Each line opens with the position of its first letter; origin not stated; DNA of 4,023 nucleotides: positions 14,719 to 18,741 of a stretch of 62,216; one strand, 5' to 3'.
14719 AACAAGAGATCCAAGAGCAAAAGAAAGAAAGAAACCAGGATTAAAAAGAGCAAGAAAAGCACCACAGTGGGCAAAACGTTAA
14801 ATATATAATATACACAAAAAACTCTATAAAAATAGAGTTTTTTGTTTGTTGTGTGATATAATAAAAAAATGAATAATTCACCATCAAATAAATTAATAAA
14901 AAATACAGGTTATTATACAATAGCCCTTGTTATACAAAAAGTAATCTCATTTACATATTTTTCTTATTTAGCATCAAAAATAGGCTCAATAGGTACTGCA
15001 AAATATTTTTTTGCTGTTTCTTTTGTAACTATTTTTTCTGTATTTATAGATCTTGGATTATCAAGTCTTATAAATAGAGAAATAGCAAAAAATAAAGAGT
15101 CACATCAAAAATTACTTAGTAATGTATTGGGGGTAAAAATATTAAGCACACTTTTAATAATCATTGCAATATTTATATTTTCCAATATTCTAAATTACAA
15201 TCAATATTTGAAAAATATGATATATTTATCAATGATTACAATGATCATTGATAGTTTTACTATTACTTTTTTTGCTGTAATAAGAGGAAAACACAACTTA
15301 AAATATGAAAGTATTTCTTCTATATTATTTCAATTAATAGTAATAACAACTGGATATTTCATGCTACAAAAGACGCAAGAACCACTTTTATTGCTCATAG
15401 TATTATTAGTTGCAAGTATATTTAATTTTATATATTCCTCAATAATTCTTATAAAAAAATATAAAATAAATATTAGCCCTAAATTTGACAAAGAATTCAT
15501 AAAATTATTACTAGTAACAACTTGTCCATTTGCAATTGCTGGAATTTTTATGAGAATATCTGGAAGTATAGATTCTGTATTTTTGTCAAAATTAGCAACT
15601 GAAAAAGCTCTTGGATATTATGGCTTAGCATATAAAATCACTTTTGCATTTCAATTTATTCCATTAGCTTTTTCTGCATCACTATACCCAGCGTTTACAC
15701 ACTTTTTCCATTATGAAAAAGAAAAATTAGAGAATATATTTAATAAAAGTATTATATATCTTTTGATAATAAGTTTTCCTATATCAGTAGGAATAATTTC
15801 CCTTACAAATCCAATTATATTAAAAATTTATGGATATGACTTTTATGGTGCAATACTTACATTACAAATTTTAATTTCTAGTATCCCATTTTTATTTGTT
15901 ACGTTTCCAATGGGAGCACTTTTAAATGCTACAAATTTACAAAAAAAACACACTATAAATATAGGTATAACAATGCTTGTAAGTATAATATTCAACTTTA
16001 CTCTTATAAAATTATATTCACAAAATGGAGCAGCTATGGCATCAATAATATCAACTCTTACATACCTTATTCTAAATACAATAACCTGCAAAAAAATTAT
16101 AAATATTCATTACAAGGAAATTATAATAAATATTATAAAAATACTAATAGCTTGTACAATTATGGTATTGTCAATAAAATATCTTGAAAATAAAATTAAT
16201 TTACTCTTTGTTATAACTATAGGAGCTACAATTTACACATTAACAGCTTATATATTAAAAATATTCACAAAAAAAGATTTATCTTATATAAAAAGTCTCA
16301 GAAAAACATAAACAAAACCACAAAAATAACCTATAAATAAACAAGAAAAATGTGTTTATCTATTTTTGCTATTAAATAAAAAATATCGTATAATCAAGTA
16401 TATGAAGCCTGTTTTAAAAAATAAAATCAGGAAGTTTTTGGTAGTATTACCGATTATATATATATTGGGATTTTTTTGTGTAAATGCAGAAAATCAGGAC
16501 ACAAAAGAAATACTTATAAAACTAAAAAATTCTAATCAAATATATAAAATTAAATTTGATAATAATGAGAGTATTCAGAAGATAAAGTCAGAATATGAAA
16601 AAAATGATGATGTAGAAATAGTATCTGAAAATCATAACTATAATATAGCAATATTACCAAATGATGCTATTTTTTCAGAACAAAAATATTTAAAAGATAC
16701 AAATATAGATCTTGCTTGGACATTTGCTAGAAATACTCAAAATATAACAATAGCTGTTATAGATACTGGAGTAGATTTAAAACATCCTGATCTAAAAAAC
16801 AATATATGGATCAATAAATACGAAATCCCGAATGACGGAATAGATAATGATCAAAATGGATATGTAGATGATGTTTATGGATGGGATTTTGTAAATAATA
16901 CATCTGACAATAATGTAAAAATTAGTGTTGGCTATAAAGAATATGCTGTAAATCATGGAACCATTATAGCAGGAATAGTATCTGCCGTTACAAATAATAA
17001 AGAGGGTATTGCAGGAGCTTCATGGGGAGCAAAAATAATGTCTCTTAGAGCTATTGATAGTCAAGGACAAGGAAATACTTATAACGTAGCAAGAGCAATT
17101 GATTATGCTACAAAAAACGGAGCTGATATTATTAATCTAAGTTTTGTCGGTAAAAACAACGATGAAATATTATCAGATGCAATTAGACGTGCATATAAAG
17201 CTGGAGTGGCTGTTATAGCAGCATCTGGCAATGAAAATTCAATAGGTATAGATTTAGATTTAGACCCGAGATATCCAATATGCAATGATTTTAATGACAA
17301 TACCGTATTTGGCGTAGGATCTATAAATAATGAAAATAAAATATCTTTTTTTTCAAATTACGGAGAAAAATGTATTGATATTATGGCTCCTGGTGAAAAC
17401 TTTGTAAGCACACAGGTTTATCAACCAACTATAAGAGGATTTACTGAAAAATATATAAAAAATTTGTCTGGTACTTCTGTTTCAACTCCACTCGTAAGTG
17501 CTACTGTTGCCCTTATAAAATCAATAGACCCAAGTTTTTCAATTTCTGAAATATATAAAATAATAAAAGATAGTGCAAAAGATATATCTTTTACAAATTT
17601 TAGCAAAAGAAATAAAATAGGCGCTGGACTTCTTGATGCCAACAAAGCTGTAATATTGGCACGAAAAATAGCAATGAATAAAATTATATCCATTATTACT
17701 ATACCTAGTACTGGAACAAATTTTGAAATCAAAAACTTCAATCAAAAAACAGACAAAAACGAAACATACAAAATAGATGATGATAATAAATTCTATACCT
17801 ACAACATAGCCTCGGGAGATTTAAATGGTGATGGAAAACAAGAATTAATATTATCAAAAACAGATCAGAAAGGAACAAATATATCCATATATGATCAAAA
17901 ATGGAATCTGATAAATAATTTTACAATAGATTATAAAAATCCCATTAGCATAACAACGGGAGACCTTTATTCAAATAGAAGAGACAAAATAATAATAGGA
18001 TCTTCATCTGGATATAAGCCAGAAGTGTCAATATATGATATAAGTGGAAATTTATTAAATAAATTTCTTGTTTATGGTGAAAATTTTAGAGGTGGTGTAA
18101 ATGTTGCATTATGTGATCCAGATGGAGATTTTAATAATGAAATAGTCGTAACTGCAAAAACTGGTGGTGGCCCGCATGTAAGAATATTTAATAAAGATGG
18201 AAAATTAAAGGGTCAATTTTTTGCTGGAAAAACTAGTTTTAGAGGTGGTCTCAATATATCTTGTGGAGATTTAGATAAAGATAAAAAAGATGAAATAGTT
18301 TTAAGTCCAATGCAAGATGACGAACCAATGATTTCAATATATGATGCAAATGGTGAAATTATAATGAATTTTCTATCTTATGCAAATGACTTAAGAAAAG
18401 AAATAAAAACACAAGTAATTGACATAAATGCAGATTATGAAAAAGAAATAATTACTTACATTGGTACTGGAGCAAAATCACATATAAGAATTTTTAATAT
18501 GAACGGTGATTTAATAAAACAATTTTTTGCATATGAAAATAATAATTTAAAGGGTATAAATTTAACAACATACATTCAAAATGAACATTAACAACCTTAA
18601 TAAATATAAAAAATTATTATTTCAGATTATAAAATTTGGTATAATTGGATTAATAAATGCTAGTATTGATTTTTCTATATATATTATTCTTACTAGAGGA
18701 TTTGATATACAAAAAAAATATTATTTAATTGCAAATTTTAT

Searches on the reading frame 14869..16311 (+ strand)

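Call 33: search_protein_families(library=pfam, proteins=[window:14869-16311:+], max_evalue=0.00001)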
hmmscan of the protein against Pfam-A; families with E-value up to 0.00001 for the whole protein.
window:14869-16311:+ (480 aa): 4 families
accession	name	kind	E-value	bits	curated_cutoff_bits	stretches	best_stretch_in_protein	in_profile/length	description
PF01943.22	Polysacc_synt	-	3.4e-29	102.6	28.2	1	9-279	1-273/274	Polysaccharide biosynthesis protein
PF13440.11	Polysacc_synt_3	-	8.8e-15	55.1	23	1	48-325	16-288/293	Polysaccharide biosynthesis protein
PF01554.23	MatE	-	4.8e-09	36.6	24.9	1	220-378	1-161/161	MatE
PF03023.19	MurJ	-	2.4e-07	30.2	27.4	1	66-444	40-437/451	Lipid II flippase MurJ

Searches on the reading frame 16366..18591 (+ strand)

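Call 33: search_protein_families(library=pfam, proteins=[window:16366-18591:+], max_evalue=0.00001)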
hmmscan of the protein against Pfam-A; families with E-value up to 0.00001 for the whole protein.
window:16366-18591:+ (741 aa): 3 families
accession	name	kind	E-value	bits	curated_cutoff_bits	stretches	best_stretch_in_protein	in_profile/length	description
PF00082.27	Peptidase_S8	-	2.8e-48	165.1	21.8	1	125-411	2-278/288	Subtilase family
PF13517.12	FG-GAP_3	-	2e-08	35.2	26.9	0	584-645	1-60/61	FG-GAP-like repeat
PF01839.29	FG-GAP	-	9e-07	29.1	22.1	0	479-496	3-20/37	FG-GAP repeat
